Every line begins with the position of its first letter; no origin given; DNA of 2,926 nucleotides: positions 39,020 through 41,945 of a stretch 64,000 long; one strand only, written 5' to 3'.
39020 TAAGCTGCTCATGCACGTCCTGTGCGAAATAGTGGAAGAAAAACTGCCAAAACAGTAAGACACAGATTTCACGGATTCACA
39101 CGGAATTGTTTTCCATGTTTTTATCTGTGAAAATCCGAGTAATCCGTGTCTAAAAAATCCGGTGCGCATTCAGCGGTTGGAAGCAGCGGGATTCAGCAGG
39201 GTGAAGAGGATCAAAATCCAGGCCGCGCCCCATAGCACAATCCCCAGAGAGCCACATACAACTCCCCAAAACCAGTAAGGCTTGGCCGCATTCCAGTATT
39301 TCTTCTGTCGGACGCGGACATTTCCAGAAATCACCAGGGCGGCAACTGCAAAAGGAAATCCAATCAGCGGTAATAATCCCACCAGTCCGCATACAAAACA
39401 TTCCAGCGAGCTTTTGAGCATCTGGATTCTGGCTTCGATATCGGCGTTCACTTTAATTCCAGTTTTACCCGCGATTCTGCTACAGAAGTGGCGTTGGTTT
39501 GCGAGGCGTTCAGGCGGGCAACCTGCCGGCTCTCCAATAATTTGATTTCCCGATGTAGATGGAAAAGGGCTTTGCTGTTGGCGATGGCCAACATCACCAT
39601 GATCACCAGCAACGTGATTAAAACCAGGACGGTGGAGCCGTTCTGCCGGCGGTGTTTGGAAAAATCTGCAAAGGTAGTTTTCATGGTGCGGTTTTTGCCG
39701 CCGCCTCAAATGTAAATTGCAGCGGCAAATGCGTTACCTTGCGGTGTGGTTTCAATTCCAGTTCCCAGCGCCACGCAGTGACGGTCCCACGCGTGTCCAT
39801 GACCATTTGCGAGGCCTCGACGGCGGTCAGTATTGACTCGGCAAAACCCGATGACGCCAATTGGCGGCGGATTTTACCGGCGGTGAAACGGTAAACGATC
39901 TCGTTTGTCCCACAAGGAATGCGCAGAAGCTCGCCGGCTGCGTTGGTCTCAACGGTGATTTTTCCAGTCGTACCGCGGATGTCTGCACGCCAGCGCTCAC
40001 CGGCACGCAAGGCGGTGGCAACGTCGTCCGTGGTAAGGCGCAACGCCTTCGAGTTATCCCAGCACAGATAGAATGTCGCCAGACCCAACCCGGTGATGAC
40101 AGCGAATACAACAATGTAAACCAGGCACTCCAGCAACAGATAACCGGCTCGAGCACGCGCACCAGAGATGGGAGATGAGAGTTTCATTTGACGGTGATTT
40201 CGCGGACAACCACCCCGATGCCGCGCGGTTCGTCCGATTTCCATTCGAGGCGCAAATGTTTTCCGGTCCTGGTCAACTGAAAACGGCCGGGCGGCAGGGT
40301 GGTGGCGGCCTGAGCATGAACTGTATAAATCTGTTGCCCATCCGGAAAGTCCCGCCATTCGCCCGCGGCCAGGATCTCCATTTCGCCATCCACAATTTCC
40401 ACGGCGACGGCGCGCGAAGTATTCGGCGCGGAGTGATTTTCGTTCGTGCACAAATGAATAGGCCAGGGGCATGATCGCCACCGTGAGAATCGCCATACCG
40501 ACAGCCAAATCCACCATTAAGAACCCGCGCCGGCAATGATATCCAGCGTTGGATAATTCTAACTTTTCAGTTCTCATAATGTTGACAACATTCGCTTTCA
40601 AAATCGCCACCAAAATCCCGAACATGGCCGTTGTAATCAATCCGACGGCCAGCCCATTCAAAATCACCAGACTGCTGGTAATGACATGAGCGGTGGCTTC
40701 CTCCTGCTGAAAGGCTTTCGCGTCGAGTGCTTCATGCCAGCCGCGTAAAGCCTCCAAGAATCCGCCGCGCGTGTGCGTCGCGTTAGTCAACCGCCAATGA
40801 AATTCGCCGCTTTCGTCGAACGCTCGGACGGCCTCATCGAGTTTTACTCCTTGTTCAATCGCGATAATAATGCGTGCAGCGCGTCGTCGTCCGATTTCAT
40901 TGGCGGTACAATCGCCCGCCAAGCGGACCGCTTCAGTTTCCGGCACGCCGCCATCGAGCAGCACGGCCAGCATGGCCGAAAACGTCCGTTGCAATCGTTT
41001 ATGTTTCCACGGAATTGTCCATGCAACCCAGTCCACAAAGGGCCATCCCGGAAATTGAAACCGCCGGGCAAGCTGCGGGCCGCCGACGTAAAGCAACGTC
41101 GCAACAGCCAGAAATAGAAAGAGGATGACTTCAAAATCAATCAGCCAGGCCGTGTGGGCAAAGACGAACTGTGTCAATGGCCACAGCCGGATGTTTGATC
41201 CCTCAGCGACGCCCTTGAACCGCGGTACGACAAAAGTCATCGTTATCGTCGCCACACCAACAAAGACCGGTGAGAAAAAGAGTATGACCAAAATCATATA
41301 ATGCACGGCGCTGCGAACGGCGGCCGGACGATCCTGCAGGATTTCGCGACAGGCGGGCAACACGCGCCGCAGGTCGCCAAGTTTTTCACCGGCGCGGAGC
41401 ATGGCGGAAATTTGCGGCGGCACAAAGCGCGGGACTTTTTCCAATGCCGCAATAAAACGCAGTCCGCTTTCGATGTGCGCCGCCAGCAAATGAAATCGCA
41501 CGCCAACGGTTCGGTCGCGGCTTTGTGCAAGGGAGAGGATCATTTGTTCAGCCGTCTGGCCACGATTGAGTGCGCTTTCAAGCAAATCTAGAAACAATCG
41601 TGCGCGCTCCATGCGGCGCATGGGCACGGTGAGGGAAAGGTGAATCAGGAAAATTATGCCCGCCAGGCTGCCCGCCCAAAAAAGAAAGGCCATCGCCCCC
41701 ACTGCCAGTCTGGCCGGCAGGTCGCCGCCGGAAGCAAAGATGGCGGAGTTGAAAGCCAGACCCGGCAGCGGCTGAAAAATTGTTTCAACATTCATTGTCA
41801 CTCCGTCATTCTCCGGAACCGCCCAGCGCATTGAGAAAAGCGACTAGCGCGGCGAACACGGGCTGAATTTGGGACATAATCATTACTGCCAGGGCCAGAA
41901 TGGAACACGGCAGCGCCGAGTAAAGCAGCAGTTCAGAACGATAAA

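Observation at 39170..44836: ECF-sigma-headed minimal pilus/T2SS-like operon with two tandem GspF/PilC platform paralogues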

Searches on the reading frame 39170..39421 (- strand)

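Call 4: search_protein_families(library=pfam, proteins=[window:39170-39421:-], max_evalue=0.1)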
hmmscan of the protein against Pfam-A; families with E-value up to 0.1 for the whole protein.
window:39170-39421:- (83 aa): 1 family
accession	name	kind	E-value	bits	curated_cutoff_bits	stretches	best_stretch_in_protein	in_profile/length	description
PF01542.23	HCV_core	-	0.019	15.8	23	1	5-39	10-44/75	Hepatitis C virus core protein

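Call 5: search_protein_families(library=ncbifam, proteins=[window:39170-39421:-], max_evalue=0.1)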
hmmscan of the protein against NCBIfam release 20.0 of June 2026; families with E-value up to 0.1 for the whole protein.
window:39170-39421:- (83 aa): 0 families

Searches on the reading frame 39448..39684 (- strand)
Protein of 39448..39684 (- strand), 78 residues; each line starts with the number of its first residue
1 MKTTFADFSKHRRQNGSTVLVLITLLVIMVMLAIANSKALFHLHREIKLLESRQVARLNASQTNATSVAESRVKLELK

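Call 4: search_protein_families(library=pfam, proteins=[window:39448-39684:-], max_evalue=0.1)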
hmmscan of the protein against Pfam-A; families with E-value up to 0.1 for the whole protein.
window:39448-39684:- (78 aa): 1 family
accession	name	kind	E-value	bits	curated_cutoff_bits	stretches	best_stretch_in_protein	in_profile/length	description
PF11837.13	INV_N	-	0.07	14.1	27.8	1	10-72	18-78/109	Beta-fructofuranosidase, N-terminal domain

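Call 5: search_protein_families(library=ncbifam, proteins=[window:39448-39684:-], max_evalue=0.1)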
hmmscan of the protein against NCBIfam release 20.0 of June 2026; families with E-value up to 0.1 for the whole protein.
window:39448-39684:- (78 aa): 2 families
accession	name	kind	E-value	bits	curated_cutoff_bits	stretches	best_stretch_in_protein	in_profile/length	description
NF005411.0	PRK06975.1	equivalog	0.009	14.4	414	1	11-75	318-376/660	fused uroporphyrinogen-III synthase HemD/membrane protein HemX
TIGR03428.1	ureacarb_perm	hypoth_equivalog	0.048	12.5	740.45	1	16-63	298-347/475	permease, urea carboxylase system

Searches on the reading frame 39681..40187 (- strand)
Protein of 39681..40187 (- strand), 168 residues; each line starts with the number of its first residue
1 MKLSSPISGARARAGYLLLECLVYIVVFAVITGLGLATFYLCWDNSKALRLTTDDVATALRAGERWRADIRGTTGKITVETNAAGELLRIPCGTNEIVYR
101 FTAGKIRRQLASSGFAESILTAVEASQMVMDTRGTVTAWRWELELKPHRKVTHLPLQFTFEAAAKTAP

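Call 4: search_protein_families(library=pfam, proteins=[window:39681-40187:-], max_evalue=0.1)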
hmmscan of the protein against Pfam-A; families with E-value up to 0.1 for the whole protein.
window:39681-40187:- (168 aa): 0 families

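Call 5: search_protein_families(library=ncbifam, proteins=[window:39681-40187:-], max_evalue=0.1)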
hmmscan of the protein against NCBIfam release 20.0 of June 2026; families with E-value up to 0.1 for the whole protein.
window:39681-40187:- (168 aa): 2 families
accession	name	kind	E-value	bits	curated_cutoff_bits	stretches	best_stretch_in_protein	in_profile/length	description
NF041002.1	pilin_ComGF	equivalog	0.0074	16.5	80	1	14-129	2-114/139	competence type IV pilus minor pilin ComGF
NF007800.0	PRK10506.1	equivalog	0.063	13.1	158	1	11-60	6-54/163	prepilin peptidase-dependent protein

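Call 27: find_homologous_proteins(query=window:39681-40187:-, max_evalue=0.001)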
Query window:39681-40187:- (168 aa): 835 proteins with E <= 0.001 among 1235 candidates; the best 120 are listed.
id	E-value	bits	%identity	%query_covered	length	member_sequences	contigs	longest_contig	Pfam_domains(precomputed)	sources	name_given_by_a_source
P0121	5.5e-93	327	88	100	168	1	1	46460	-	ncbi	-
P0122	1.5e-91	322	88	100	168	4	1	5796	-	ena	-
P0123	3.6e-91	321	88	100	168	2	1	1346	-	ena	-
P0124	2.7e-90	318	89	100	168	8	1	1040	-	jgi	jgi:hypothetical protein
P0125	1.4e-87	310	85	100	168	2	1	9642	-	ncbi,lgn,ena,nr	ncbi:MAG TPA: hypothetical protein VJT54_12245 [Verrucomicrobiae bacterium]|nr:hypothetical protein 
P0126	1.5e-87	309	85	100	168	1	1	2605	-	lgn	-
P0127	2.8e-87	309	85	100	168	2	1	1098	-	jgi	jgi:hypothetical protein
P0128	4.6e-87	308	84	100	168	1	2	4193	-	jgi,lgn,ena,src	-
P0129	9.6e-87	307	85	100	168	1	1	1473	-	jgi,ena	-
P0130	4.1e-86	305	83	100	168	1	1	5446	-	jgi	jgi:hypothetical protein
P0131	1.3e-85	303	83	100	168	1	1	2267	-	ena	-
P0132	3.1e-85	302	83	100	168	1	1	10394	-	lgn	-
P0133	9.2e-85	300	84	100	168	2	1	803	-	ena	-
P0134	4.3e-84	298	83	100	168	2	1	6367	-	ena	-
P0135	5.2e-84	298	81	100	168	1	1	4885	-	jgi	jgi:hypothetical protein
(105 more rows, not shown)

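Call 30: search_solved_structures(query=A3, max_evalue=10, show_alignments=2)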
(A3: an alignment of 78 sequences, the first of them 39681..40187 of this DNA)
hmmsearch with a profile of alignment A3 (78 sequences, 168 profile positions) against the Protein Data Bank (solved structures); distinct sequences matched with E-value up to 10: 0.

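Call 34: predict_structure(alignment_id=A3)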
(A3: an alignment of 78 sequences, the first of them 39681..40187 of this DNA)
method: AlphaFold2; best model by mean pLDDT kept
length: 168 residues; sequences in the alignment: 78
mean_pLDDT: 85.3   pTM: 0.67
mean pLDDT of the five models: 85.3, 85.1, 85.0, 82.9, 82.8
residues with pLDDT >= 90: 71; 70-90: 78; 50-70: 17; < 50: 2
segments of 3 or more residues with pLDDT < 50: none
pLDDT, mean of each block of 10 residues (from residue 1): 57 85 96 96 88 89 93 90 86 90 87 83 87 86 81 79 76
secondary structure, 60 per line:
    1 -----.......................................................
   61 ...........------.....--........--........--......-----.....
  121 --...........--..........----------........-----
elements in order: H6-71 E78-82 E85-92 E95-102 E105-110 E116-120 E123-133 E136-145 E156-163
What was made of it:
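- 39681..40187 (-): pil2: a prepilin-like protein of 168 aa (RAG|YLLLE, invariant Glu at +5). The AF2 model has pLDDT 85, with helix 6-71 followed by eight strands (call 34).
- On Type IV pilin fold: The pil2 model (pLDDT 85) has helix 6-71 and eight strands (call 34).
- The pil2 model has a 66-residue N-terminal helix followed by an all-beta domain (call 34). The pil2 model has one long N-terminal helix and an all-beta head, not the alpha-beta ferredoxin-like fold of PilN/PilO/GspM (call 34; the fold comparison is from knowledge).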

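Call 37: fold_search(model_id=the predicted structure, library=pdb)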
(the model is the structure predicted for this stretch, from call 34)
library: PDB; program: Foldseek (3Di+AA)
matches with E <= 10: 544; with E <= 0.001: 0
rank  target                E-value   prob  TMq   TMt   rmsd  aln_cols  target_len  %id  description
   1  7fds_B                7.8e-02  0.35  0.18  0.22  10.7       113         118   12  High resolution crystal structure of LpqH from Mycobacterium tuberculosis (released 2021-12-15)
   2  4zjm_B                9.1e-02  0.28  0.18  0.22  10.5       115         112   11  Crystal Structure of Mycobacterium tuberculosis LpqH (Rv3763) (released 2015-05-13)
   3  8v1t_B                1.3e-01  0.57  0.24  0.17  11.2       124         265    8  Herpes simplex virus 1 polymerase holoenzyme bound to DNA and acyclovir triphosphate in closed conformation (released 2024-09-04)
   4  9cq3_C                1.4e-01  0.28  0.18  0.15  13.6       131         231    8  The gap-filling complex with Pol mu engaged in the NHEJ pathway (released 2025-04-23)
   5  4zjm_D                1.6e-01  0.28  0.18  0.24  10.0       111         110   12  Crystal Structure of Mycobacterium tuberculosis LpqH (Rv3763) (released 2015-05-13)
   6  1dml_A                1.6e-01  0.54  0.23  0.16  11.3       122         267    8  CRYSTAL STRUCTURE OF HERPES SIMPLEX UL42 BOUND TO THE C-TERMINUS OF HSV POL (released 2000-03-15)
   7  8oj6_B                1.7e-01  0.44  0.24  0.17  11.4       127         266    7  HSV-1 DNA polymerase-processivity factor complex in pre-translocation state (released 2024-04-03)
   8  4xin_A                1.7e-01  0.38  0.19  0.24   9.5       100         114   14  X-ray Crystal Structure of an LpqH orthologue from Mycobacterium avium (released 2015-03-04)
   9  4zjm_F                1.8e-01  0.33  0.19  0.25  10.6       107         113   12  Crystal Structure of Mycobacterium tuberculosis LpqH (Rv3763) (released 2015-05-13)
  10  4zjm_E                1.8e-01  0.28  0.18  0.24  10.4       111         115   10  Crystal Structure of Mycobacterium tuberculosis LpqH (Rv3763) (released 2015-05-13)
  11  4zjm_G                1.8e-01  0.21  0.17  0.23  10.1       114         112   12  Crystal Structure of Mycobacterium tuberculosis LpqH (Rv3763) (released 2015-05-13)
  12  4zjm_A                2.1e-01  0.35  0.20  0.27  10.3       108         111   10  Crystal Structure of Mycobacterium tuberculosis LpqH (Rv3763) (released 2015-05-13)
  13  9yc9_F                2.3e-01  0.44  0.23  0.17  11.1       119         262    7  HSV replication fork complex bound to pritelivir (released 2025-12-31)
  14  8v1r_B                2.4e-01  0.41  0.24  0.18   9.5       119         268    8  Herpes simplex virus 1 polymerase holoenzyme bound to DNA and DTTP in closed conformation (released 2024-09-04)
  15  4zjm_C                2.7e-01  0.28  0.20  0.27   8.9       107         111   12  Crystal Structure of Mycobacterium tuberculosis LpqH (Rv3763) (released 2015-05-13)
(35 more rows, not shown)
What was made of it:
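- The pil2 profile and model hit nothing in the PDB (calls 30, 37).
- Tried and rejected: The pil2 profile and model against the PDB gave nothing significant (calls 30, 37).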

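Call 40: search_protein_families(library=pfam, alignment_id=A3, max_evalue=1)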
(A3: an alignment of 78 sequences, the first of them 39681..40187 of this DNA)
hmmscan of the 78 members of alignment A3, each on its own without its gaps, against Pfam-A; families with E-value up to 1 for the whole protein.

A. member 1, window:39681-40187:- (168 aa): 1 family
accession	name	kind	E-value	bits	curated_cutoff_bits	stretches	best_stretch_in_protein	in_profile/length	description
PF20611.3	DUF6801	-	0.19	12.3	26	0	123-167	94-136/161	Family of unknown function (DUF6801)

B. families by the number of members that match (of 78 scanned): 24 families
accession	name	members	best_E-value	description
PF07963.17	N_methyl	14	0.037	Prokaryotic N-terminal methylation motif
PF19517.4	DUF6050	7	0.0043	Family of unknown function (DUF6050)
PF16085.10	Phage_holin_3_5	6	0.043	Bacteriophage holin Hol, superfamily III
PF19762.4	DUF6249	6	0.066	Domain of unknown function (DUF6249)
PF03277.18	Herpes_UL4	3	0.053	Herpesvirus UL4 family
PF20138.4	DUF6528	3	0.14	Family of unknown function (DUF6528)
PF12119.13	DUF3581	2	0.073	Protein of unknown function (DUF3581)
PF20611.3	DUF6801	2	0.075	Family of unknown function (DUF6801)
PF18454.7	Mtd_N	2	0.11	Major tropism determinant N-terminal domain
PF08883.16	DOPA_dioxygen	2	0.15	Dopa 4,5-dioxygenase family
PF21786.3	Bflower_3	2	0.26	6-fold beta flower protein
PF22865.1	MgtS-like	1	0.011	Small protein MgtS-like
PF24743.1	DUF7692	1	0.025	Domain of unknown function (DUF7692)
PF14269.12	Arylsulfotran_2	1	0.033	Arylsulfotransferase (ASST)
PF12454.13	Ecm33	1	0.033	GPI-anchored cell wall organization protein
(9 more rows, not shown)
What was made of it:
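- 39681..40187 (-): Weak N_methyl hits in 14 of 78 members (call 40).
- N_methyl is the most frequent weak Pfam match (call 40).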

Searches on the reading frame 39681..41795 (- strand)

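Call 4: search_protein_families(library=pfam, proteins=[window:39681-41795:-], max_evalue=0.1)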
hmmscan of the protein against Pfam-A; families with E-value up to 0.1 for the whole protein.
window:39681-41795:- (704 aa): 1 family
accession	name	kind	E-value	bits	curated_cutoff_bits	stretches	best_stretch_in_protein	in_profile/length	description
PF00482.28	T2SSF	-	3.8e-17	62.9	25.2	2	68-191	1-125/125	Type II secretion system (T2SS), protein F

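Call 5: search_protein_families(library=ncbifam, proteins=[window:39681-41795:-], max_evalue=0.1)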
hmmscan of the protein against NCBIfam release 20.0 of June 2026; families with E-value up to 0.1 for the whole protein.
window:39681-41795:- (704 aa): 6 families
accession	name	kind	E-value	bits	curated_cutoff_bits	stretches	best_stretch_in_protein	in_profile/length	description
TIGR02120.1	GspF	equivalog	3.2e-15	56.3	424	1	91-401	92-397/401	type II secretion system inner membrane protein GspF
NF007861.0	PRK10573.1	equivalog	3e-13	49.6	401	1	95-392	92-388/401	protein transport protein HofC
NF041012.2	T4P_ComGB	equivalog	8.3e-09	35.2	240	1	66-326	4-258/332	competence type IV pilus assembly protein ComGB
NF052607.1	T4PiliAsmPilCThrm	equivalog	1.7e-08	34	700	1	95-398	99-400/406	type IV pilus assembly protein PilC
NF052606.1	T4PiliAsmPilCMyx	equivalog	5.4e-05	22.2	700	1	105-228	123-244/419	type IV pilus assembly protein PilC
NF047826.1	T3SSXpsF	equivalog_domain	0.0008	18.3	650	1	111-304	115-306/405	type II secretion system protein XpsF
